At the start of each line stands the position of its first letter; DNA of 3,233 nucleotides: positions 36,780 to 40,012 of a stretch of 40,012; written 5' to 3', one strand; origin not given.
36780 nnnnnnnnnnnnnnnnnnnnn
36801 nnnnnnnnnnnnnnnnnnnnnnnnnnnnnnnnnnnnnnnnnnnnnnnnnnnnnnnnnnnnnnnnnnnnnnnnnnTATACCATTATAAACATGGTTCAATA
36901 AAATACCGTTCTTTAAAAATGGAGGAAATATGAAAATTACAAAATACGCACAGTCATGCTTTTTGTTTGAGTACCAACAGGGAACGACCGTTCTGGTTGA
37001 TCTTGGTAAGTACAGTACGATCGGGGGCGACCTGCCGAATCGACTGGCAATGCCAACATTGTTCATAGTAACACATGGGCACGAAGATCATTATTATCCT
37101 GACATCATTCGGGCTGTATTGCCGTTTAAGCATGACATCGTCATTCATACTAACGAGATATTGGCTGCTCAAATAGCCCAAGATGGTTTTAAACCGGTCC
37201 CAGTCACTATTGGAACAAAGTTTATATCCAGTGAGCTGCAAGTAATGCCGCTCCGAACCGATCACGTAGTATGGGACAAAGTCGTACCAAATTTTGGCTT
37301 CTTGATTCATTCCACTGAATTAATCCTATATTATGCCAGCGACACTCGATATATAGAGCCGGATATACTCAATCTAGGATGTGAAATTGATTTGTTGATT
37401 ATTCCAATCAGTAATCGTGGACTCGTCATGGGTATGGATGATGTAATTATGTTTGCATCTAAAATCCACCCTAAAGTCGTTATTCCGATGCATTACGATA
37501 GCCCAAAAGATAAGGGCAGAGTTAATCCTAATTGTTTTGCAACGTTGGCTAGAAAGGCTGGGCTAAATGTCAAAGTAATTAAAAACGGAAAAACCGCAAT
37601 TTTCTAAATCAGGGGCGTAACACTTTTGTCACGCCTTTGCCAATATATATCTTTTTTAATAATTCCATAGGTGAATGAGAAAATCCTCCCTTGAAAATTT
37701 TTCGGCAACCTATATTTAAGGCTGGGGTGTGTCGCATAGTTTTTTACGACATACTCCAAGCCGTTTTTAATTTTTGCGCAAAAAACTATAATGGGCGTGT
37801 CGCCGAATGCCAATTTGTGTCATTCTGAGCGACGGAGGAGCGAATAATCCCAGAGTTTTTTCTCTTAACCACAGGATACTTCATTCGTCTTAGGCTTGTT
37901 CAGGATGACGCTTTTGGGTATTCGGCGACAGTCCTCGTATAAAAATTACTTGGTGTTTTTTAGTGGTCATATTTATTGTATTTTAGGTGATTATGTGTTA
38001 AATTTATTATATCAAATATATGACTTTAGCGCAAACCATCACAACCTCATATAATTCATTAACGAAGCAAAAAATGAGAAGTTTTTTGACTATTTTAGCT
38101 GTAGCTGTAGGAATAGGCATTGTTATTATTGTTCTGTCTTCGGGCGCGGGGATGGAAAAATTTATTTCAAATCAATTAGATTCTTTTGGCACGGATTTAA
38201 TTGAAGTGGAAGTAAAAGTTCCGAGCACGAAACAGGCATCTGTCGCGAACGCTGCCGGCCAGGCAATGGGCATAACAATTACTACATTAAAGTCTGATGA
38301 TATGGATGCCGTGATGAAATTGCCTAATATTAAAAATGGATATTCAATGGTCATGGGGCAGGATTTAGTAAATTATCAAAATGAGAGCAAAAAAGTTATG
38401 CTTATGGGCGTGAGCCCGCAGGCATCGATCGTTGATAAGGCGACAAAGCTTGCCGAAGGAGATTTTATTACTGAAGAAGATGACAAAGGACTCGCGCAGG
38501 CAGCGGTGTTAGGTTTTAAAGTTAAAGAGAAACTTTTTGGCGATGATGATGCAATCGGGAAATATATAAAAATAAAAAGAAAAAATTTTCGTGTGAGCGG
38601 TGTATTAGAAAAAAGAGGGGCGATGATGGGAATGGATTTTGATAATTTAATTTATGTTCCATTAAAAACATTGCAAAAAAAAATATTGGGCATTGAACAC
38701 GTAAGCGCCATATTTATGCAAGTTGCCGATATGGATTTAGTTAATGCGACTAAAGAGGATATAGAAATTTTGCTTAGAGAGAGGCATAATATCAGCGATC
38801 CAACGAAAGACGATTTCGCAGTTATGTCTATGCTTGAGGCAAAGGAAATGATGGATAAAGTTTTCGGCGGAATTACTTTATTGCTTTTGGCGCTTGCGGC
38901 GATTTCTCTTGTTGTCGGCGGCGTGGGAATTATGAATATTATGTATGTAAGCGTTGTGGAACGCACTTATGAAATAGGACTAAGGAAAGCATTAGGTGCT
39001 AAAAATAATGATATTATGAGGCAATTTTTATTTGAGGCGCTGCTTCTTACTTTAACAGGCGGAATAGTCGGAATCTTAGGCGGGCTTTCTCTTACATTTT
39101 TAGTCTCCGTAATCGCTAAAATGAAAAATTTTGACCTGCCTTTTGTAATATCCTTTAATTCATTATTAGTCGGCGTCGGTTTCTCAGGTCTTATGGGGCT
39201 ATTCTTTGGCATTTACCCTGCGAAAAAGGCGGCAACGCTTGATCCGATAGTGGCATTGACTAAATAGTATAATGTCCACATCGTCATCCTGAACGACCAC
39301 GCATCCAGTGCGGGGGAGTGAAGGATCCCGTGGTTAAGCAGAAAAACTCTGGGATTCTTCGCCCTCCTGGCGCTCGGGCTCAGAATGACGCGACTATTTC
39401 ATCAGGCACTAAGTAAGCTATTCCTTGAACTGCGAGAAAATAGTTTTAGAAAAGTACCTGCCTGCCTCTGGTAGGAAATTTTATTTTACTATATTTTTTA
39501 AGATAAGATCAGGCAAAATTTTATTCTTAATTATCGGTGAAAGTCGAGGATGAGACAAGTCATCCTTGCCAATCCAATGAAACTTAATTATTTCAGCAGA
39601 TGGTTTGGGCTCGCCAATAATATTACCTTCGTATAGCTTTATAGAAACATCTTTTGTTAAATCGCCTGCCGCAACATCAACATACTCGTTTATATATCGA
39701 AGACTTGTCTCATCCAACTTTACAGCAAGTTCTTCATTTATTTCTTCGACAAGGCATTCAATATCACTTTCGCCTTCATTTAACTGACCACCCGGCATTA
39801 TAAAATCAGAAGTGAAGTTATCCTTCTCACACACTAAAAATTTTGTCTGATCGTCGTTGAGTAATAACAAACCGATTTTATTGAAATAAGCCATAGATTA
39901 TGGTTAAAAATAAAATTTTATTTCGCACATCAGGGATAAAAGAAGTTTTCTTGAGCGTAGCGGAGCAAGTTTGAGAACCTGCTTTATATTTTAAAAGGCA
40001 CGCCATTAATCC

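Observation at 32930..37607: Foreign-composition island of six nucleotide-acting enzymes that matches no system I know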

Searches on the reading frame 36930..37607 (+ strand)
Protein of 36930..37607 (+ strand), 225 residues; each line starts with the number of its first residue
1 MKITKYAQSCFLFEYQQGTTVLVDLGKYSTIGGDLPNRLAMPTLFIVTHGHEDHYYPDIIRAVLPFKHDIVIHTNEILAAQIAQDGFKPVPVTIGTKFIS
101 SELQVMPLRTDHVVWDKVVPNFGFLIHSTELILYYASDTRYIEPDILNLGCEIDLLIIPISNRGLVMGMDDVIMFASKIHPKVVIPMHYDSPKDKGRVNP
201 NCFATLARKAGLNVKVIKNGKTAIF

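Call 6: search_protein_families(library=pfam, proteins=[window:36930-37607:+], max_evalue=0.01)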
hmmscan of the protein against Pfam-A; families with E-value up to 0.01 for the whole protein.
window:36930-37607:+ (225 aa): 2 families
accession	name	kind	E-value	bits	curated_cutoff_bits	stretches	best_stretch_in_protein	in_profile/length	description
PF13483.12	Lactamase_B_3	-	6.7e-20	72.1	24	1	2-188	1-160/160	Beta-lactamase superfamily domain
PF12706.13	Lactamase_B_2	-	1.9e-11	44.4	27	1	44-189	33-200/200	Beta-lactamase superfamily domain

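Call 7: search_protein_families(library=padloc, proteins=[window:36930-37607:+], max_evalue=0.1)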
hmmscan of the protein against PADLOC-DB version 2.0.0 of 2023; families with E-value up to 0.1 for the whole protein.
window:36930-37607:+ (225 aa): 0 families

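Call 8: search_protein_families(library=ncbifam, proteins=[window:36930-37607:+], max_evalue=0.1)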
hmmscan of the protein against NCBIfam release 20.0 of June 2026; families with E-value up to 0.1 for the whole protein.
window:36930-37607:+ (225 aa): 1 family
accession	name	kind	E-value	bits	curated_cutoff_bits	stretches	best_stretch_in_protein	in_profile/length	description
NF001911.0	PRK00685.1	equivalog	2e-15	56.9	144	1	1-222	1-225/228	metal-dependent hydrolase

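Call 66: search_solved_structures(query=window:36930-37607:+, max_evalue=0.01)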
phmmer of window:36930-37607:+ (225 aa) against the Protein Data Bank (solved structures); distinct sequences matched with E-value up to 0.01: 7.
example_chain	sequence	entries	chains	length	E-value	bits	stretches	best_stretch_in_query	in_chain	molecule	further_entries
6hrg_A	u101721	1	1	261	4.8e-11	46.1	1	42-225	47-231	UPF0173 metal-dependent hydrolase Igni_1254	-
3x2y_A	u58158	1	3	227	5.2e-08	36.1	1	44-191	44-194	UPF0173 metal-dependent hydrolase TM_1162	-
3x2z_A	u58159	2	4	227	5.3e-08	36.1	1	44-191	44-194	UPF0173 metal-dependent hydrolase TM_1162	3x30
3x2x_A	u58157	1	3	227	1.2e-06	31.6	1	44-191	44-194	UPF0173 metal-dependent hydrolase TM_1162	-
3kl7_A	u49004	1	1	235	3.6e-05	26.8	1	43-193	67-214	Putative metal-dependent hydrolase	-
1vjn_A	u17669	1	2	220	0.00011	25.2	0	149-192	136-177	Zn-dependent hydrolase of metallo-beta-lactamase superfamily TM0207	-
7e3v_A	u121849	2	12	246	0.0004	23.4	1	20-191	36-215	UPF0173 metal-dependent hydrolase C7P97_11315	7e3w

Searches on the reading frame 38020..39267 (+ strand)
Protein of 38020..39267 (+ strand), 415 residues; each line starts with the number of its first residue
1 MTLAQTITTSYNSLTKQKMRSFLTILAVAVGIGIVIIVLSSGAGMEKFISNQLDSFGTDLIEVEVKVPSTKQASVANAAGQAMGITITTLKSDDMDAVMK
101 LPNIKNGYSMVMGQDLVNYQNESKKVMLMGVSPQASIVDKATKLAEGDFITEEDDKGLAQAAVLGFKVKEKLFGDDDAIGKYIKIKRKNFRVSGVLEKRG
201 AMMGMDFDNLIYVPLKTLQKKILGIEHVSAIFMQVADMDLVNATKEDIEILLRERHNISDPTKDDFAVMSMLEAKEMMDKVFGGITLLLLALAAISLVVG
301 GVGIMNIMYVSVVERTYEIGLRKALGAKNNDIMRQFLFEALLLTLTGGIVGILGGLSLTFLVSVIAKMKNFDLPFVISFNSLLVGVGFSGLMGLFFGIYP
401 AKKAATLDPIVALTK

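Call 6: search_protein_families(library=pfam, proteins=[window:38020-39267:+], max_evalue=0.01)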
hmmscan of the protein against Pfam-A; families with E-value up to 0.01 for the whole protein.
window:38020-39267:+ (415 aa): 2 families
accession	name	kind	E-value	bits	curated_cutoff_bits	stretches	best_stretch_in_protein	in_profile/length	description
PF12704.14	MacB_PCD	-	8.3e-36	124.7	27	1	21-249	1-205/207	MacB-like periplasmic core domain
PF02687.27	FtsX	-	3.3e-23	82.5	25.5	1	291-409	2-120/120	FtsX-like permease C-terminal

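Call 8: search_protein_families(library=ncbifam, proteins=[window:38020-39267:+], max_evalue=0.1)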
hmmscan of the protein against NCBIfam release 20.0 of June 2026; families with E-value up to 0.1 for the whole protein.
window:38020-39267:+ (415 aa): 10 families
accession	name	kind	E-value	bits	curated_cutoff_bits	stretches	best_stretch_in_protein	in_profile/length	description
NF007826.0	PRK10535.1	equivalog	3.2e-54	184.3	966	1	4-414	255-646/648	macrolide ABC transporter ATP-binding protein/permease MacB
TIGR03434.1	ADOP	subfamily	2.1e-30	105.6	622.3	1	14-413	410-800/803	ADOP family duplicated permease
TIGR02212.1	lolCE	equivalog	2.2e-15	56.5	362.45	1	17-413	17-408/411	lipoprotein-releasing ABC transporter permease subunit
NF038346.1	FtsX_actino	exception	1.8e-07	30.9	250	1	267-383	158-280/308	permease-like cell division protein FtsX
NF008357.0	PRK11146.1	exception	7.9e-07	28.2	439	1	16-412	19-410/414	lipoprotein-releasing ABC transporter permease subunit LolE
TIGR00439.2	FtsX_Gneg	equivalog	2.4e-06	27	255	1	268-384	156-263/292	permease-like cell division protein FtsX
TIGR02213.1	lolE_release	exception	2.4e-06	26.7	540.35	1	17-413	17-408/411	lipoprotein-releasing ABC transporter permease subunit LolE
TIGR01185.1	devC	equivalog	1.6e-05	24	290.35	1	56-388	35-355/380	ABC transporter permease DevC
NF038347.1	FtsX_Gpos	exception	0.00043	19.7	225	1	264-353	153-235/296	permease-like cell division protein FtsX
NF006697.0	PRK09243.1-4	equivalog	0.046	12.3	776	1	86-158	317-387/488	nicotinate phosphoribosyltransferase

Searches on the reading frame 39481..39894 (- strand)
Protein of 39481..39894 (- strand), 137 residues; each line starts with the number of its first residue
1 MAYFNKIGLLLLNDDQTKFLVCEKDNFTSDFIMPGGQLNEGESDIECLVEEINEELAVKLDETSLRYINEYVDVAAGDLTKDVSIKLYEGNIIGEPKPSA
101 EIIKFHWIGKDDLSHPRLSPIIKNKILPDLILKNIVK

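Call 6: search_protein_families(library=pfam, proteins=[window:39481-39894:-], max_evalue=0.01)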
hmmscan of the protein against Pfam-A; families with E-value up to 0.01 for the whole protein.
window:39481-39894:- (137 aa): 1 family
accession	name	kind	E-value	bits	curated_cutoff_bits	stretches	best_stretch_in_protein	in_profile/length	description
PF00293.34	NUDIX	-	9.4e-09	35.8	21.1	1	7-128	6-132/134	NUDIX domain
